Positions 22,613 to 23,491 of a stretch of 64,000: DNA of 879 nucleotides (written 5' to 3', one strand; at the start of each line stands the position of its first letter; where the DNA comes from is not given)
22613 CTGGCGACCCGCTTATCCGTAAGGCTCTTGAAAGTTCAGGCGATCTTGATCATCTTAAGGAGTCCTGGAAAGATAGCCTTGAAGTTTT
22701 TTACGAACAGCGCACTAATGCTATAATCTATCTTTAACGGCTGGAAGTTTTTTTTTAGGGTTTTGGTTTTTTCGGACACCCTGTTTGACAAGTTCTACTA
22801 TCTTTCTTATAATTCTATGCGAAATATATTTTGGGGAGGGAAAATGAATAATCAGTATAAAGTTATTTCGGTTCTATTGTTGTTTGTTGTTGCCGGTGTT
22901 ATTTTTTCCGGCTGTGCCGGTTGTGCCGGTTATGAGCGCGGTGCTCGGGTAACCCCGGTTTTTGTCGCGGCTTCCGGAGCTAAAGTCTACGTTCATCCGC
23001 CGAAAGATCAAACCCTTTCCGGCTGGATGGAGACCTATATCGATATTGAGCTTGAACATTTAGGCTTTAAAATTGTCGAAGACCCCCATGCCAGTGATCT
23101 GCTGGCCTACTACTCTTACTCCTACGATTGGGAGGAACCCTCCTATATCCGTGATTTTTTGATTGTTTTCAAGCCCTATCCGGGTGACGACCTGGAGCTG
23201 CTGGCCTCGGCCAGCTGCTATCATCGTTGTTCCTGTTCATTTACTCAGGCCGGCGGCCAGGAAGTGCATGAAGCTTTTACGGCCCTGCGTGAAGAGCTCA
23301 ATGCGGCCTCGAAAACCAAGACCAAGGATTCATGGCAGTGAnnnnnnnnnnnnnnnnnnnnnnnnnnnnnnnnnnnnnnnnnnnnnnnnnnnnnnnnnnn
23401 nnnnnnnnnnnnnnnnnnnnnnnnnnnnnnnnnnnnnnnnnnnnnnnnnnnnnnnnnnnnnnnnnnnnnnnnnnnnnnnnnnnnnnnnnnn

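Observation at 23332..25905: Tandem paralogous giant pilin-like proteins, the second fused to a LamG lectin-like domain, preceded by a coupled lipoprotein and not adjacent to any pilus-assembly genes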

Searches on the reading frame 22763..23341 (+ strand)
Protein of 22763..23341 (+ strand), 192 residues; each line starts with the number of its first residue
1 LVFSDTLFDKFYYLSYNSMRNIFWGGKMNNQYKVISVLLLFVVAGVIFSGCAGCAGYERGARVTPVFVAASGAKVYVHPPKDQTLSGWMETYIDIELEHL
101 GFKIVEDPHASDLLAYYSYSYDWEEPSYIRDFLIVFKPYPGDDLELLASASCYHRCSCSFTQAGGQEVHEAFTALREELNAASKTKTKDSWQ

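Call 3: search_protein_families(library=pfam, proteins=[window:22763-23341:+], max_evalue=1)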
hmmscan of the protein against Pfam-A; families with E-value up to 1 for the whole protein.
window:22763-23341:+ (192 aa): 0 families

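Call 4: search_protein_families(library=ncbifam, proteins=[window:22763-23341:+], max_evalue=1)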
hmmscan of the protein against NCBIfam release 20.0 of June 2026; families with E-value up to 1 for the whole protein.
window:22763-23341:+ (192 aa): 0 families
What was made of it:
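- Closest known: GspK / K-type cap minor pilins of the HIJK tip complex. Different: There is no T2SSK or PilX_N profile hit (calls 3, 4).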

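Call 71: search_protein_representatives(protein=window:22844-23341:+)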
Query: 165 residues. Proteins with E-value up to 0.001 (for the whole library): 3; up to 1e-10: 2; up to 1e-30: 1. The best 3 are listed.
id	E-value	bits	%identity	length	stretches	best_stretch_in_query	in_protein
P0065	1.6e-46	174.3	57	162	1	13-156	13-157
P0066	1.6e-13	66.9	56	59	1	1-60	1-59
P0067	6.9e-04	35.6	27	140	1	23-124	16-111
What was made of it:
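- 22844..23341 (+): 165-aa lipoprotein gene (signal peptide plus lipobox FSG|C, Cys24 at 22913-22915); function unknown. Only 3 related cluster representatives among 1.84 billion (call 71).
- The lipoprotein exists only in this lineage (call 71).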

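Call 78: search_solved_structures(query=A7, max_evalue=10)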
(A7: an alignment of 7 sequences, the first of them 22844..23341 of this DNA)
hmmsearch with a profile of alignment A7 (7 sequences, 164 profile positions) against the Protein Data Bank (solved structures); distinct sequences matched with E-value up to 10: 1.
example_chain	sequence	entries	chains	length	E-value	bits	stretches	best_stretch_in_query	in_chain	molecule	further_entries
2wtg_A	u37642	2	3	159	0.46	13.1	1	83-163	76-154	GLOBIN-LIKE PROTEIN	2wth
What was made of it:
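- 22844..23341 (+): No PDB sequence relative (call 78).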
